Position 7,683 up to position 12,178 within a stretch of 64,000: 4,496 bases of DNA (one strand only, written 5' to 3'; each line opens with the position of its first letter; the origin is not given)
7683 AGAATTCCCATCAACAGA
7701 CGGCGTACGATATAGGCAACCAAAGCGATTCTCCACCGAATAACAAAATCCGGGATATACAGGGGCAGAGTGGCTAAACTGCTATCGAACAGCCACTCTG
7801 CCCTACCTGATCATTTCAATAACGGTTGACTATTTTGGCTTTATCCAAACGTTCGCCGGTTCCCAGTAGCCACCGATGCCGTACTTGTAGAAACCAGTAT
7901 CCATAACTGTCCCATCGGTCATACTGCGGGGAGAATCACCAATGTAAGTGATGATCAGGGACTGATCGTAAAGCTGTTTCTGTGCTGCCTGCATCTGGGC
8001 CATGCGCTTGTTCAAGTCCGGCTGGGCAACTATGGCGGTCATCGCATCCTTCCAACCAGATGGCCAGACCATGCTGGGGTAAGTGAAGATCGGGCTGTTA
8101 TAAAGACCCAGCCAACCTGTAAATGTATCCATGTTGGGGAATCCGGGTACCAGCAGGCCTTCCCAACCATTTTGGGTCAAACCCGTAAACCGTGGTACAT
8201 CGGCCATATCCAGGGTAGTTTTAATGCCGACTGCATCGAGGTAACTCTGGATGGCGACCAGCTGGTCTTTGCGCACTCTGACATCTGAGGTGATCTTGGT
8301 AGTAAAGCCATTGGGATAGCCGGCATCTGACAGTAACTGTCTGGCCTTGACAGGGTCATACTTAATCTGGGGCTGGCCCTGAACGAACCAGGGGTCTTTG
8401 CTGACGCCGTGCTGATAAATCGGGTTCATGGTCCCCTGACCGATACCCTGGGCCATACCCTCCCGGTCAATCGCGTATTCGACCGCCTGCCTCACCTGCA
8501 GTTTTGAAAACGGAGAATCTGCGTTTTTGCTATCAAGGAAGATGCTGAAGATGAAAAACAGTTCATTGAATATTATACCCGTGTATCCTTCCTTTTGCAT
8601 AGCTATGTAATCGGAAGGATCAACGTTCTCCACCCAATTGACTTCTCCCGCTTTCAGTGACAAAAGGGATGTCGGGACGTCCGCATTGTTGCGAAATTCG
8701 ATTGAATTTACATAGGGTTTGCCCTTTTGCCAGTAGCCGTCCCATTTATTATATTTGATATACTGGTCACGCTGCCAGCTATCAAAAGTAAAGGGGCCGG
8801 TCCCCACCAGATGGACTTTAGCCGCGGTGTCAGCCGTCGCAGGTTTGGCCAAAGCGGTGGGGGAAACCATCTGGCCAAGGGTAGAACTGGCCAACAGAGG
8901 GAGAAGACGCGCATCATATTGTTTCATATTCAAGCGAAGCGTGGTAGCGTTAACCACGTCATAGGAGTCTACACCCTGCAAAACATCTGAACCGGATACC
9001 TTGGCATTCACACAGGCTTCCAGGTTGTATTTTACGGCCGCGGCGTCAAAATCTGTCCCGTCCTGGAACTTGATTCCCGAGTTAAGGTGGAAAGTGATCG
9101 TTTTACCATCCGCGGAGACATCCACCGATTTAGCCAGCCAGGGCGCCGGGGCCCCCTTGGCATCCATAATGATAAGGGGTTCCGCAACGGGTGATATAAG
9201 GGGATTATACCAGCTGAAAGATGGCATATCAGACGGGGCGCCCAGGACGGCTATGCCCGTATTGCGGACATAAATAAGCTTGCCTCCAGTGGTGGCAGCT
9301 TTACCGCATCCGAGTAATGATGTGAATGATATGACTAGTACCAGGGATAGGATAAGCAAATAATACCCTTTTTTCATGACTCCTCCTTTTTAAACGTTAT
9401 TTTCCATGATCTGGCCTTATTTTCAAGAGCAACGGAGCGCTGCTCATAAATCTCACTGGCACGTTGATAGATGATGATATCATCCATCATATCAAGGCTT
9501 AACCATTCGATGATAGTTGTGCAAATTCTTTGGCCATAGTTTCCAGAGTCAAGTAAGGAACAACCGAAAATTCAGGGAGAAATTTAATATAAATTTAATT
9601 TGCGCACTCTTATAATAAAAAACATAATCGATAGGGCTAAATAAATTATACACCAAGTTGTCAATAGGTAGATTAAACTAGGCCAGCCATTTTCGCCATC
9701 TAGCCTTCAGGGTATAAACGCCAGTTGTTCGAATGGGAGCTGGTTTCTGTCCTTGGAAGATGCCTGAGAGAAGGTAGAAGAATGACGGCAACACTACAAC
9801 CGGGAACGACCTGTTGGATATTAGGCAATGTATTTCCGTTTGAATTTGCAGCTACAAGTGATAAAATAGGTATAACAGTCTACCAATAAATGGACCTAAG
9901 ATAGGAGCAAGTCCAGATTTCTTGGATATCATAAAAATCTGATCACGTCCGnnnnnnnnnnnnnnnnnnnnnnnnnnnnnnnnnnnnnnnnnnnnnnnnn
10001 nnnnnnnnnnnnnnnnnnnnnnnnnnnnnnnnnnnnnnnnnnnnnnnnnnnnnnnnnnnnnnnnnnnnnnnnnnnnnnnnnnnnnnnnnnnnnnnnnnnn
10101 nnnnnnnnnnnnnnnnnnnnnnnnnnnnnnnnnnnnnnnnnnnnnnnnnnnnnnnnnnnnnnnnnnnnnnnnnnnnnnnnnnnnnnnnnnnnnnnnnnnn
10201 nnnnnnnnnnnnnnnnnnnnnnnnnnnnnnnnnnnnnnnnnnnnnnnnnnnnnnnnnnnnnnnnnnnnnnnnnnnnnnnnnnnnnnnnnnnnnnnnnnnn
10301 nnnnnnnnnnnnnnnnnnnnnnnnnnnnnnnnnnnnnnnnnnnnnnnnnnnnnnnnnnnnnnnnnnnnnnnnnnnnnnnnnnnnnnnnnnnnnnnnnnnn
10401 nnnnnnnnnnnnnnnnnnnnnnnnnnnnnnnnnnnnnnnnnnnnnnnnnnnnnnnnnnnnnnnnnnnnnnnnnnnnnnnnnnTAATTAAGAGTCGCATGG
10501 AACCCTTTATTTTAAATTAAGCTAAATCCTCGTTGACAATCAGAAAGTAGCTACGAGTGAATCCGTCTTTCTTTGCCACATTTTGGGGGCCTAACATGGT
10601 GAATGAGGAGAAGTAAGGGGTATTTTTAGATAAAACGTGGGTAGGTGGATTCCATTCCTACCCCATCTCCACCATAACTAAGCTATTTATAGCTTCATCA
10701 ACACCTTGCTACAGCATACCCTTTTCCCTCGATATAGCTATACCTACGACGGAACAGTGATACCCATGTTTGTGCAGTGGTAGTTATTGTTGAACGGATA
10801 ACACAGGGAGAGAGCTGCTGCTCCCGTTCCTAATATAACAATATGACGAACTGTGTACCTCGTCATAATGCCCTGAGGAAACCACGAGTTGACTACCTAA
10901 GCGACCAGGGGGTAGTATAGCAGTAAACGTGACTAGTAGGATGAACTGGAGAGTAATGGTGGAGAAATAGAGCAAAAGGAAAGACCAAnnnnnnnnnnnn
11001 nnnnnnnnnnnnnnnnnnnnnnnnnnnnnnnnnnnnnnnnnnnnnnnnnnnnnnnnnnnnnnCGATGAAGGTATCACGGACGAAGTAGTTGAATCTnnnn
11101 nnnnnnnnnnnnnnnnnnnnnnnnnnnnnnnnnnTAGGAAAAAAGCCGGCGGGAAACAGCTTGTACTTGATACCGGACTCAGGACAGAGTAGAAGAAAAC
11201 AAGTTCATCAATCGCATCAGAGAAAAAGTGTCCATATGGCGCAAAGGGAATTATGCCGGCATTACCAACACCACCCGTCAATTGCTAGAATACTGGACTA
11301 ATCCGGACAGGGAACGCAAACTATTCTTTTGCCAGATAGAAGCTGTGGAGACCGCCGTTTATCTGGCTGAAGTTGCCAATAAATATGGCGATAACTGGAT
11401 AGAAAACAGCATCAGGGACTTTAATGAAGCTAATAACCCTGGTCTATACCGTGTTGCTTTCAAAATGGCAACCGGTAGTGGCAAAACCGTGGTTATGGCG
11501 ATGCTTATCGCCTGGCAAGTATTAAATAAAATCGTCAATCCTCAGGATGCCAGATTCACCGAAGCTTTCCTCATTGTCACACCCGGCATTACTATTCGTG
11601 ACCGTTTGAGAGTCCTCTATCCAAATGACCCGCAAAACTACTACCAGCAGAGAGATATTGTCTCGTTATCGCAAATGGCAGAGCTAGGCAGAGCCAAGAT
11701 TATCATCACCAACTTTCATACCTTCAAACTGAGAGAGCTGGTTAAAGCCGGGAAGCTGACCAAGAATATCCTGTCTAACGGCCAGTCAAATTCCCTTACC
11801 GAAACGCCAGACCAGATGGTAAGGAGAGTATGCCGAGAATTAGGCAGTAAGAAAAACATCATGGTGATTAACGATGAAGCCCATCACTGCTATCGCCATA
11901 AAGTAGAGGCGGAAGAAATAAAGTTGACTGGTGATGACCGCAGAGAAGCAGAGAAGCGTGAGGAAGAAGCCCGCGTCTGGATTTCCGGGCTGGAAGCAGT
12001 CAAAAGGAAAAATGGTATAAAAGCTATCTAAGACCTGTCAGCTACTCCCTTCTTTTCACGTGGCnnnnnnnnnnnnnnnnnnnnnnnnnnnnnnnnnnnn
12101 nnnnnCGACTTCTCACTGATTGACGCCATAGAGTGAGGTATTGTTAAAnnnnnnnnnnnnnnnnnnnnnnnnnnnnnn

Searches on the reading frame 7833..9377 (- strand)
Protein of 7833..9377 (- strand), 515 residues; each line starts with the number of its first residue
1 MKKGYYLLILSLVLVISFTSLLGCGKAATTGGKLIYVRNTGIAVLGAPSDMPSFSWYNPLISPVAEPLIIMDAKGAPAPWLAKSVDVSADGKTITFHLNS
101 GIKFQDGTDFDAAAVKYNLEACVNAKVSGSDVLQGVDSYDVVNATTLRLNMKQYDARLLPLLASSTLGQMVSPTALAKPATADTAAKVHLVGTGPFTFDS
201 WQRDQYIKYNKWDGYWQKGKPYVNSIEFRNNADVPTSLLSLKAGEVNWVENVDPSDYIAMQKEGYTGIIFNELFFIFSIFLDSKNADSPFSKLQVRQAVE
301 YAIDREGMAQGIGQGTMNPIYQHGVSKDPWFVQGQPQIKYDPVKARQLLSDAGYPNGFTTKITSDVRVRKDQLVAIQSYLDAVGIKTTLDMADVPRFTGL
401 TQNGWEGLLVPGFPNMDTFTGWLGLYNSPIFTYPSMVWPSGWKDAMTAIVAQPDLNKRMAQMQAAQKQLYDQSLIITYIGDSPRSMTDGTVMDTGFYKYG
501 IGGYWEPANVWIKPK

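Call 70: search_protein_families(library=pfam, proteins=[window:7833-9377:-], max_evalue=0.0001)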
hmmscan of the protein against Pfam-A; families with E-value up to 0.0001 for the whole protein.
window:7833-9377:- (515 aa): 1 family
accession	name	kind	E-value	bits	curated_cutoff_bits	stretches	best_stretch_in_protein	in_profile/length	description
PF00496.27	SBP_bac_5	-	3.1e-68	231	32.4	1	77-393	2-325/368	Bacterial extracellular solute-binding proteins, family 5 Middle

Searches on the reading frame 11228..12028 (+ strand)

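Call 70: search_protein_families(library=pfam, proteins=[window:11228-12028:+], max_evalue=0.0001)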
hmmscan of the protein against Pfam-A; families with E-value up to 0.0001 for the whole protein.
window:11228-12028:+ (267 aa): 1 family
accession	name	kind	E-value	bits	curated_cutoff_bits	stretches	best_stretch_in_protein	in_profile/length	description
PF04851.21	ResIII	-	1.1e-12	48.6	22.5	1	55-225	9-142/164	Type III restriction enzyme, res subunit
